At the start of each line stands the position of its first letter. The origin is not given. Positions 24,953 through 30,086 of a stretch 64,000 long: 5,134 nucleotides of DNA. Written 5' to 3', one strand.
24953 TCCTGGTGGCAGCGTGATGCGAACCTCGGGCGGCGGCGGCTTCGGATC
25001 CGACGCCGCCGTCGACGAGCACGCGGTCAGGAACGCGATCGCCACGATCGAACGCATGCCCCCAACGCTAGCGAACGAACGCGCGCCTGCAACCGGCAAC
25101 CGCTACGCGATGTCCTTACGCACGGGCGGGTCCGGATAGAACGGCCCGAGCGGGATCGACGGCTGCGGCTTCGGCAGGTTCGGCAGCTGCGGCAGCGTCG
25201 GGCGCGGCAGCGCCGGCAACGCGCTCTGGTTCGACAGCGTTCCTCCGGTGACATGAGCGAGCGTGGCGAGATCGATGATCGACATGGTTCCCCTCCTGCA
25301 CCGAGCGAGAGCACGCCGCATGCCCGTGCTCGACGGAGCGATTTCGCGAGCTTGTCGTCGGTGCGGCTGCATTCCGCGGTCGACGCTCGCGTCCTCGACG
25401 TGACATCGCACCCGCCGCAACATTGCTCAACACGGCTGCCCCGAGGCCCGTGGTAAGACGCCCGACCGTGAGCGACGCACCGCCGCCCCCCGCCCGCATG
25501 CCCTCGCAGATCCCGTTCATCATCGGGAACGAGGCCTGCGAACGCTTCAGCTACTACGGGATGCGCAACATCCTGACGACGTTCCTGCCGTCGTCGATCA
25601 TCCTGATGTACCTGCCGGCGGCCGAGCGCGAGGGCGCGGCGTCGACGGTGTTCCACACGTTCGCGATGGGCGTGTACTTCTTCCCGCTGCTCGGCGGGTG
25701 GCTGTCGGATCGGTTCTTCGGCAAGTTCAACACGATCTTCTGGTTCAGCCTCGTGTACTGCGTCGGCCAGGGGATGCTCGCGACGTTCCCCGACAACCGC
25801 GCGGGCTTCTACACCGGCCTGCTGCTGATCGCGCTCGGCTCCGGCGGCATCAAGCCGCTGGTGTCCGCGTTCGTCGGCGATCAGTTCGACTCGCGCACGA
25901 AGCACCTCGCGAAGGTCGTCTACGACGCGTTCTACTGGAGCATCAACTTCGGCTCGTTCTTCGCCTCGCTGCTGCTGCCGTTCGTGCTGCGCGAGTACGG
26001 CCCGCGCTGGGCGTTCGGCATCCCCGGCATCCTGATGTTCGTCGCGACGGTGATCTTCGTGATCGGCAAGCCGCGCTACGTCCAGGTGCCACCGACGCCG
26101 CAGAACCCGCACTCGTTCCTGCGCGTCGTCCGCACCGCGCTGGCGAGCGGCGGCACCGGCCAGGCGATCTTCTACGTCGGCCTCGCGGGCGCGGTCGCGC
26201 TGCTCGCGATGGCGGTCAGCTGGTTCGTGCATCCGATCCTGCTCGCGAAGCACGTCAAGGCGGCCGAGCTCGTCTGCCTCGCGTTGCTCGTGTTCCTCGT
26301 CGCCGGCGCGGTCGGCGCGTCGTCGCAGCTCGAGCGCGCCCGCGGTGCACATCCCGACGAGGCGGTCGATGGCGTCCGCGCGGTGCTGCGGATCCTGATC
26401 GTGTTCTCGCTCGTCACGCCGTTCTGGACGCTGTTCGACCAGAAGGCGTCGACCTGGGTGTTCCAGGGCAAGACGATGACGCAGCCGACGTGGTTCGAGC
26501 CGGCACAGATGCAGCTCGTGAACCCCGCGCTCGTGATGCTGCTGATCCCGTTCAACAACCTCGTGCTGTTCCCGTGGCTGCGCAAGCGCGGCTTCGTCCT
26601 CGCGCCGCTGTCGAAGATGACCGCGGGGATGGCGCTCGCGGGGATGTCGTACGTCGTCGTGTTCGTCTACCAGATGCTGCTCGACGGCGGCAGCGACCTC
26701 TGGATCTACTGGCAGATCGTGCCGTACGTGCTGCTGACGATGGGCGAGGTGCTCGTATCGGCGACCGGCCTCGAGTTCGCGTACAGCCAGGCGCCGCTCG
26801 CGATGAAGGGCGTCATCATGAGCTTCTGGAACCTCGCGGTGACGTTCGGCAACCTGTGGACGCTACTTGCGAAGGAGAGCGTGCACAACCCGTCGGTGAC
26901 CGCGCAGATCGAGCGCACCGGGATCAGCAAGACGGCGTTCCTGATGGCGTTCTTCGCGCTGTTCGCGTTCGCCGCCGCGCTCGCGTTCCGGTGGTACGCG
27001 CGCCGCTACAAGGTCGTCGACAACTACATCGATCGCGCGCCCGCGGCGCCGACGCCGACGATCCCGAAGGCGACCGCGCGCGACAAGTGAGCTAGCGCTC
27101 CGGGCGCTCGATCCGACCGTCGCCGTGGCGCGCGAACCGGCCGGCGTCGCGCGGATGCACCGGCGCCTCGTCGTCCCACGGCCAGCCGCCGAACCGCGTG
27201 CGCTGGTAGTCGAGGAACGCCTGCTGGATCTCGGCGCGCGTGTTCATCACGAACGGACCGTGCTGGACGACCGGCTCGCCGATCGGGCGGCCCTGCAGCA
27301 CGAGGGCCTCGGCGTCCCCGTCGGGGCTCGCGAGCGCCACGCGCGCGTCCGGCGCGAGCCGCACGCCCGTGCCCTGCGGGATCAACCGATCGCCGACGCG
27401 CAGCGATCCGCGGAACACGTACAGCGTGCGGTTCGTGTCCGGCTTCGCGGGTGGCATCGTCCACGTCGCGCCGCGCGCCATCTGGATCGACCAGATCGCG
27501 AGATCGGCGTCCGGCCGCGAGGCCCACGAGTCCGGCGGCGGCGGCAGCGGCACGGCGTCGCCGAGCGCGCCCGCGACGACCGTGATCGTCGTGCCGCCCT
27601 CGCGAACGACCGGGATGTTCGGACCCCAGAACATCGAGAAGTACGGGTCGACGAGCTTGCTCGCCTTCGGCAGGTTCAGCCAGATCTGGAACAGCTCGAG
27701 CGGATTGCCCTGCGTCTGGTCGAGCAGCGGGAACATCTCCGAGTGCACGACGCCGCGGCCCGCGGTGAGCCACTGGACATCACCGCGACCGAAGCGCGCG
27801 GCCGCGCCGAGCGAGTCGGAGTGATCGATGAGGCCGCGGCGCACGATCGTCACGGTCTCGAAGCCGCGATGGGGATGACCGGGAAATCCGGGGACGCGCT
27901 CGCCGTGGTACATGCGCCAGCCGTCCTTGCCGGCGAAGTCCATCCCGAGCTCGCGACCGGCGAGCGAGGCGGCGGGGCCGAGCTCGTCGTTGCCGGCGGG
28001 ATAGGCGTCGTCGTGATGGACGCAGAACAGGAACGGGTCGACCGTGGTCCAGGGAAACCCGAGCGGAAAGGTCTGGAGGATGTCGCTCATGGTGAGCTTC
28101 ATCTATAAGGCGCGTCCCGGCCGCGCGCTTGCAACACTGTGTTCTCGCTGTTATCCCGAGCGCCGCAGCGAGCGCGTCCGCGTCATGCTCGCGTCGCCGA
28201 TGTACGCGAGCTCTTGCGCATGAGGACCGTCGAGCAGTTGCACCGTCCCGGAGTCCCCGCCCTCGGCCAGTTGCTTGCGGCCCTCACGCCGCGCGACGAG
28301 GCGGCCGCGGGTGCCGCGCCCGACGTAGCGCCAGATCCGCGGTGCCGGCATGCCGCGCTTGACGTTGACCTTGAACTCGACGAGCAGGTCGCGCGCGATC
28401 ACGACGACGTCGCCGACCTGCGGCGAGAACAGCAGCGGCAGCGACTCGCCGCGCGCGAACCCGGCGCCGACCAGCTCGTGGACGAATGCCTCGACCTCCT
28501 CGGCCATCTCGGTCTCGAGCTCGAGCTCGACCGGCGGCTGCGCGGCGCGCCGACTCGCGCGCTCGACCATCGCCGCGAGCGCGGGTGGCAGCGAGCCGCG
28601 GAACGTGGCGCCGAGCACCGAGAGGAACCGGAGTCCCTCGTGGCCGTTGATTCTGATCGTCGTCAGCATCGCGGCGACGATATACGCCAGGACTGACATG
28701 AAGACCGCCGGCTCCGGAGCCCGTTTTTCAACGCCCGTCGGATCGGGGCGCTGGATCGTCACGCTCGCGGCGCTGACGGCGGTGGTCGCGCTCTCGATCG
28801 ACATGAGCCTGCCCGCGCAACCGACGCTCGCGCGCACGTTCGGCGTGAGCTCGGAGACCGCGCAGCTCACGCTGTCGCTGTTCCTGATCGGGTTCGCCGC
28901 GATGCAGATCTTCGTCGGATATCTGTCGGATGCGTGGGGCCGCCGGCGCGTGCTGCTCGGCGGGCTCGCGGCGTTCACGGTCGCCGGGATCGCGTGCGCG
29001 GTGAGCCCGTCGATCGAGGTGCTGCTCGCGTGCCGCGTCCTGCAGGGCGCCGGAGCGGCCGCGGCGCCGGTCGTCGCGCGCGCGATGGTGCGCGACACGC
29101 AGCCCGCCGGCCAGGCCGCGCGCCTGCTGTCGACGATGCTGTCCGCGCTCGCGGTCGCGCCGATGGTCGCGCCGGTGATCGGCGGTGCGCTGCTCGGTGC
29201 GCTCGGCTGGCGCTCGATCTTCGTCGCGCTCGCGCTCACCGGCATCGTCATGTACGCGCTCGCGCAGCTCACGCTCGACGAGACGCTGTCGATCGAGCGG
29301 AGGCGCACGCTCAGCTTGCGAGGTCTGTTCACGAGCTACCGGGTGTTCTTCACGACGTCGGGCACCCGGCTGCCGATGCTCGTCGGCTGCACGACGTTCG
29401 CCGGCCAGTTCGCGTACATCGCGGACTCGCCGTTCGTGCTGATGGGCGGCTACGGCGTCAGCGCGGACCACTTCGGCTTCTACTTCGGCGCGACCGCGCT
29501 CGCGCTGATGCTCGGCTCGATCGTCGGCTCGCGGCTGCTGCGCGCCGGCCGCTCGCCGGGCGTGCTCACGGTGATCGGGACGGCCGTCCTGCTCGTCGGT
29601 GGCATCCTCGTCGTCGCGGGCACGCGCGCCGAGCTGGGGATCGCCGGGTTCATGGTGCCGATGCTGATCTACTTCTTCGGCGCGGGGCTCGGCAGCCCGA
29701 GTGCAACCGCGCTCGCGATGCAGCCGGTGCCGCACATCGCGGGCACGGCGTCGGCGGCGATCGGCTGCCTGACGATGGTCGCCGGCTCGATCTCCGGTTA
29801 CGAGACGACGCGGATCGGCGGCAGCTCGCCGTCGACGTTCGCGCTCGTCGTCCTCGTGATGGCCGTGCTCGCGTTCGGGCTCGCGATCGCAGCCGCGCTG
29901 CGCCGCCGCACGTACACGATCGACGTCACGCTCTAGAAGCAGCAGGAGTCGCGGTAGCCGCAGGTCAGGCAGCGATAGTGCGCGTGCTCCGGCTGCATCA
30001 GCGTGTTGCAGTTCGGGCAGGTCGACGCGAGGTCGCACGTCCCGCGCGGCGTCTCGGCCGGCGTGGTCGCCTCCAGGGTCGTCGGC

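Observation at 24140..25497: GG-leader peptide P2 sits immediately upstream of an HExxH metallopeptidase lipoprotein and is divergent from a POT oligopeptide transporter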

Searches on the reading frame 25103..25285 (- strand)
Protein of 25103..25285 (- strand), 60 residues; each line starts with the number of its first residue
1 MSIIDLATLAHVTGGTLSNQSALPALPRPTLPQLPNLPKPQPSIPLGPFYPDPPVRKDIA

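Call 3: search_protein_families(library=pfam, proteins=[window:25103-25285:-], max_evalue=0.1)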
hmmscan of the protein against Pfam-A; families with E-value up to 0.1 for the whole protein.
window:25103-25285:- (60 aa): 0 families

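Call 4: search_protein_families(library=ncbifam, proteins=[window:25103-25285:-], max_evalue=0.1)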
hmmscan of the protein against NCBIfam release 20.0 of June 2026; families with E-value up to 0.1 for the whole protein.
window:25103-25285:- (60 aa): 0 families

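Call 11: find_homologous_proteins(query=window:25103-25285:-, max_evalue=1)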
Query window:25103-25285:-: no candidate shares three 5-residue words with the query. No homologue found.
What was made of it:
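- P2 was not called as a gene in the source record or in the protein collection (call 11).
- Tried and rejected: Word-index homology search with P2 alone found nothing, because the gene is not called in public records (call 11).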

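Call 31: search_protein_representatives(protein=window:25103-25285:-)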
Query: 60 residues. Proteins with E-value up to 0.001 (for the whole library): 9; up to 1e-10: 0; up to 1e-30: 0. The best 9 are listed.
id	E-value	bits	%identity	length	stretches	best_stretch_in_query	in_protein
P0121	1.8e-07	47.0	44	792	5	4-33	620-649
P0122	2.9e-06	43.2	46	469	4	2-32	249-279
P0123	4.5e-06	42.6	63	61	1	1-56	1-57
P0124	6.5e-05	39.0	60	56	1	4-53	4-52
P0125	7.1e-05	38.9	49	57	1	1-58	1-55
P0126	7.1e-05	38.8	53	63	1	1-60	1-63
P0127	1.5e-04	37.8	59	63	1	1-60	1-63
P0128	1.9e-04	37.5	41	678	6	4-31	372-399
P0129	2.0e-04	37.5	57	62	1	1-54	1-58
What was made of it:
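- Checked: More than chance: HMMER against 1.84 billion representatives found six full-length small relatives (E 4.5e-6 to 2e-4, call 31).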

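Call 33: find_encoding_contigs(protein=P0123, flank=4000, max_places=4)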
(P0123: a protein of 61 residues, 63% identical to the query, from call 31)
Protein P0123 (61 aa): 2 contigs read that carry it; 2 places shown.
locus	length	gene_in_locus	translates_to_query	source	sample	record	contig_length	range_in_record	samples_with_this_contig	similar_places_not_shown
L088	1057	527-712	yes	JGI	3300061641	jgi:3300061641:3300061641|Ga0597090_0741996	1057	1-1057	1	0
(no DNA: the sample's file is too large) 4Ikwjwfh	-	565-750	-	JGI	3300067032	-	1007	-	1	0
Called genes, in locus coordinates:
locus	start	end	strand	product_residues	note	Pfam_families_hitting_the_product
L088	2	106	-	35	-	?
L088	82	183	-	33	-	-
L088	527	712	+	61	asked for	-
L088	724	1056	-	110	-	?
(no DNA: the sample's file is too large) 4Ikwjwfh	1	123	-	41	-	?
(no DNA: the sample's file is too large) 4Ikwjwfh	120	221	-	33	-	-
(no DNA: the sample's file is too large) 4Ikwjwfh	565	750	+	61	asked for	-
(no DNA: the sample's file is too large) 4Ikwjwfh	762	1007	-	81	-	?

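Call 36: find_encoding_contigs(protein=P0126, flank=4000, max_places=4)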
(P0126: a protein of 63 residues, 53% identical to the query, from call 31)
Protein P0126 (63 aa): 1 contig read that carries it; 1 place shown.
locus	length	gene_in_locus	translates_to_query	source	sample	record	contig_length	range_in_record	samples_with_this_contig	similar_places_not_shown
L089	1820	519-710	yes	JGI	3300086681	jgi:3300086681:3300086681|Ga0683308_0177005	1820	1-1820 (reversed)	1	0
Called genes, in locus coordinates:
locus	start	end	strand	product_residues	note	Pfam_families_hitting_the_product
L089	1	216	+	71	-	?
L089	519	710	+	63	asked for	-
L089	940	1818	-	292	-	?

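Call 37: find_encoding_contigs(protein=P0129, flank=4000, max_places=4)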
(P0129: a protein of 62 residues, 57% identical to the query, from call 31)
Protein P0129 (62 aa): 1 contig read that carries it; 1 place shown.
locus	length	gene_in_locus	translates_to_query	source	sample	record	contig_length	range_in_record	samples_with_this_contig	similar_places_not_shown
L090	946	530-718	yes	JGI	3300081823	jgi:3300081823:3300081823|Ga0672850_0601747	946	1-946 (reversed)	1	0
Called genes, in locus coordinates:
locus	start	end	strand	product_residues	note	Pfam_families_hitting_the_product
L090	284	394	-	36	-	-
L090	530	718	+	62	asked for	-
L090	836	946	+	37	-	?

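Call 38: find_encoding_contigs(protein=P0127, flank=4000, max_places=4)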
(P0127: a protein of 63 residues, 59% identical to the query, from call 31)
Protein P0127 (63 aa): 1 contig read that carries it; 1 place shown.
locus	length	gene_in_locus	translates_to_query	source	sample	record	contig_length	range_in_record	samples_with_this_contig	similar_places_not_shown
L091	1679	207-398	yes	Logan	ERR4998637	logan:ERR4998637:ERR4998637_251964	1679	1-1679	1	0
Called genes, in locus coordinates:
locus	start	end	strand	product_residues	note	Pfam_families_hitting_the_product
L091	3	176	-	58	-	?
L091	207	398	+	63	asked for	-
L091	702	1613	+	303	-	PF07607:DUF1570 (weak)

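Call 39: find_encoding_contigs(protein=P0124, flank=4000, max_places=4)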
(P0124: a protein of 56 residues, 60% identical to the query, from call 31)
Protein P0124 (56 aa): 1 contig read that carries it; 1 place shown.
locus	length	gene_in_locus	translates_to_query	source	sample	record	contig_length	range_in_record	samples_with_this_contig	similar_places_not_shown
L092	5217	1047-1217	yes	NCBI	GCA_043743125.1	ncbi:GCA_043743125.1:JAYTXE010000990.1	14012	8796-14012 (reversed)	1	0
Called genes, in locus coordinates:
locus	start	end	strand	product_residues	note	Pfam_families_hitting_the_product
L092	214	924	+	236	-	-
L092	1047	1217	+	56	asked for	-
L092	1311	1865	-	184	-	-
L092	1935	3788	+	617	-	PF00270:DEAD, PF13604:AAA_30 (faint), PF00271:Helicase_C, PF16124:RecQ_Zn_bind, PF09382:RQC, PF00570:HRDC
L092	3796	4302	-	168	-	PF09351:DUF1993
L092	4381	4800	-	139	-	-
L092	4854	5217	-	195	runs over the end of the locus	PF00059:Lectin_C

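Call 52: find_related_loci(query=A3, collection=metagenome_contigs, flank=3000)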
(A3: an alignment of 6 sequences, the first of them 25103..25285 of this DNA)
Query A3 (60 aa) in metagenome_contigs; peptide patterns used: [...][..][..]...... (x = any residue, [..] = any of these).
34 stretches matched a pattern; 2 encode a relative of the query (tblastn E <= 1e-3); 2 distinct loci.
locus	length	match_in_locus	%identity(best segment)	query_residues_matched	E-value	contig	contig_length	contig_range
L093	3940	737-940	43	1-60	2e-11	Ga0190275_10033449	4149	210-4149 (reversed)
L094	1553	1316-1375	60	38-57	1e-5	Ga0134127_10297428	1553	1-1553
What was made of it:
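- Tried and rejected: With A3 it returned only two loci (call 52).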

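Call 61: search_protein_families(library=ncbifam, proteins=[window:25106-25285:-], max_evalue=10)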
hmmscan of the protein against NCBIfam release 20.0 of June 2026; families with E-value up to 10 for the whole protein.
seq(60 aa): 0 families

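Call 76: find_homologous_proteins(query=A2, max_evalue=0.01)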
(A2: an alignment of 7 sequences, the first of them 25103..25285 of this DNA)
Query A2 (7 sequences) (60 aa, profile of the alignment): 33 proteins with E <= 0.01 among 3413 candidates.
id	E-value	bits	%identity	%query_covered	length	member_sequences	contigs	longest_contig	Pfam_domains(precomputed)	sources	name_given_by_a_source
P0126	9.3e-23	98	41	100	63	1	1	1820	-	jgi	jgi:hypothetical protein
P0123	4.0e-20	90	55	100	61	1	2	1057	-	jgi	jgi:hypothetical protein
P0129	4.4e-18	83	51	85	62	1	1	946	-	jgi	jgi:hypothetical protein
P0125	1.1e-17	82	48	100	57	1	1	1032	-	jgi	jgi:hypothetical protein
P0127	4.1e-17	80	55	100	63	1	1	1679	-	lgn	-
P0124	9.9e-17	79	56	88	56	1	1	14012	-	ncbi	-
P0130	5.6e-16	76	50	100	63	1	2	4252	-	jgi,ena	-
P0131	7.2e-16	76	52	100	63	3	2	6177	-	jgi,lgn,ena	-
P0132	2.7e-15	74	55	88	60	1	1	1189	-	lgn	-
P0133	6.0e-15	73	76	35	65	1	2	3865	-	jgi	jgi:hypothetical protein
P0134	7.2e-15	73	49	100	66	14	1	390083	-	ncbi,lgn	-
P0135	2.0e-14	71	51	100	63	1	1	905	-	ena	-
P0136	3.1e-14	71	51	87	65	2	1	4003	-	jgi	-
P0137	4.1e-13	67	52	100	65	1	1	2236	-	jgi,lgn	jgi:hypothetical protein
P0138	2.7e-12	65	50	85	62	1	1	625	-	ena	-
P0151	5.3e-6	45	42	93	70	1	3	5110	-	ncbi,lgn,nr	ncbi:MAG: bacteriocin [Deltaproteobacteria bacterium]|nr:bacteriocin [Deltaproteobacteria bacterium]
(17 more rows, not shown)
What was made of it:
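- Checked: A profile search found 33 (call 76).
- Tried and rejected: Exhaustive HMMER and a profile search then found the family (calls 31, 76).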

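Call 78: find_encoding_contigs(protein=P0134, flank=5000, max_places=6)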
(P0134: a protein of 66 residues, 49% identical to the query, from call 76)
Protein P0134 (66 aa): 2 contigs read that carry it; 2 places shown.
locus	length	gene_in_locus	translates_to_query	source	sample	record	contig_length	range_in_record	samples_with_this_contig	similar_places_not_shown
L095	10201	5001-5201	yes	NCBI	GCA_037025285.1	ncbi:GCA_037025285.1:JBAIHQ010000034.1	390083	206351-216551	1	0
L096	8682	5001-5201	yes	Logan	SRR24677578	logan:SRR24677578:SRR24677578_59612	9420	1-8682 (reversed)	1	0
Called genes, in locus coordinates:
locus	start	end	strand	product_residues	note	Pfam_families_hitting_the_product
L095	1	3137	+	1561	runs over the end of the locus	PF00069:Pkinase, PF07714:PK_Tyr_Ser-Thr, PF07719:TPR_2 (faint), PF13191:AAA_16, PF13424:TPR_12, PF17874:TPR_MalT (weak), PF00515:TPR_1, PF13424:TPR_12, +4 more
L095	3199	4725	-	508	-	PF01425:Amidase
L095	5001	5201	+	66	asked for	-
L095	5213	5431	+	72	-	-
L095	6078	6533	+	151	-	PF00196:GerE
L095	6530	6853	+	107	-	PF00196:GerE (weak)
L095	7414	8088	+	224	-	-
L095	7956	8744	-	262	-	-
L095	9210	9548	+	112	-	-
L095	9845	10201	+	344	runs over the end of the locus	PF03781:FGE-sulfatase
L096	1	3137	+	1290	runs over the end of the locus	?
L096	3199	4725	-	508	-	PF01425:Amidase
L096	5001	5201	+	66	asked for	-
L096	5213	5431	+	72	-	-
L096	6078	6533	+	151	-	PF00196:GerE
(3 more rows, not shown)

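Call 81: search_protein_families(library=ncbifam, proteins=[P0151, P0124, P0132, P0134], max_evalue=10)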
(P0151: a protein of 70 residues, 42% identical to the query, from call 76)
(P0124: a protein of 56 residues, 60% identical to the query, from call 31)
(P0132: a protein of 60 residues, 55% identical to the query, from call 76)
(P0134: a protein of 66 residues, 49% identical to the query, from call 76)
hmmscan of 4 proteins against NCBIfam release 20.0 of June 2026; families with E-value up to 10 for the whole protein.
P0151 (70 aa): 3 families
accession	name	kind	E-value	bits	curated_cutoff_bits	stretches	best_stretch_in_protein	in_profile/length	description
TIGR01847.1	bacteriocin_sig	domain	0.011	16.3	15.7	1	1-15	1-15/15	bacteriocin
TIGR03949.1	bact_IIb_cerein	subfamily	0.14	12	21.5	1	2-18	2-18/45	class IIb bacteriocin, lactobin A/cerein 7B family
NF001265.0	PRK00227.1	equivalog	0.34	9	799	1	16-61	293-335/693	[protein-PII] uridylyltransferase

P0124 (56 aa): 1 family
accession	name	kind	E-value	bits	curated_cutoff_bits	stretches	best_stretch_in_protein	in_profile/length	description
TIGR01847.1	bacteriocin_sig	domain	0.049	14.3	15.7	1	2-15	2-15/15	bacteriocin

P0132 (60 aa): 1 family
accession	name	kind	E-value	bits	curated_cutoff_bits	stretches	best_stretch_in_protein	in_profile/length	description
TIGR01847.1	bacteriocin_sig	domain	0.049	14.3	15.7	1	2-15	2-15/15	bacteriocin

P0134 (66 aa): 0 families
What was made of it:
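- On Double-glycine leader peptide (PCAT substrate): Relative P0151 scores 16.3 against a cut-off of 15.7; P0124 and P0132 score 14.3 (call 81).
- Relative P0151 passes the curated double-glycine signal model TIGR01847 (16.3 against 15.7) and NCBI names it 'bacteriocin' (calls 76, 81).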

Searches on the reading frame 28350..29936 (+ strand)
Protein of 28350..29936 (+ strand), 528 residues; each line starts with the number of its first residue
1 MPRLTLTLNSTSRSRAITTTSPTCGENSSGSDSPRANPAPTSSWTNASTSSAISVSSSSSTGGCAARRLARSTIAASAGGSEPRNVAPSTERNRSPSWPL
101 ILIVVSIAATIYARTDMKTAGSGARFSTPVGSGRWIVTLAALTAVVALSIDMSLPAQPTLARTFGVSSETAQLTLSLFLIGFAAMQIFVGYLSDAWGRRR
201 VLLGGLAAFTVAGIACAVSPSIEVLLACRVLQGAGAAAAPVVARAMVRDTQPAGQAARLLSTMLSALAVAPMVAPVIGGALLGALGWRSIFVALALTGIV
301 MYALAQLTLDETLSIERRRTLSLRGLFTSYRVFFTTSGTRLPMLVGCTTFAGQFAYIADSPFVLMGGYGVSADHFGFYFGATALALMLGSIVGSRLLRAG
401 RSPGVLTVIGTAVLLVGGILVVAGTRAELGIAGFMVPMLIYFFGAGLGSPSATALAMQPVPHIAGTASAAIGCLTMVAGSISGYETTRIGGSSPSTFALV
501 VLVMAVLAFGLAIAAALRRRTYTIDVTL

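Call 73: search_protein_families(library=pfam, proteins=[window:28350-29936:+], max_evalue=0.001)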
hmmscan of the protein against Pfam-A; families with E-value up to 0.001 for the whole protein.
window:28350-29936:+ (528 aa): 2 families
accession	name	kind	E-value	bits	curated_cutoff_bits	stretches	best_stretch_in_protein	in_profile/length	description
PF07690.21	MFS_1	-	5.2e-43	147.7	33.4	1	140-482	2-346/347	Major Facilitator Superfamily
PF00083.30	Sugar_tr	-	1.2e-08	34.7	22.3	1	168-312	45-194/452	Sugar (and other) transporter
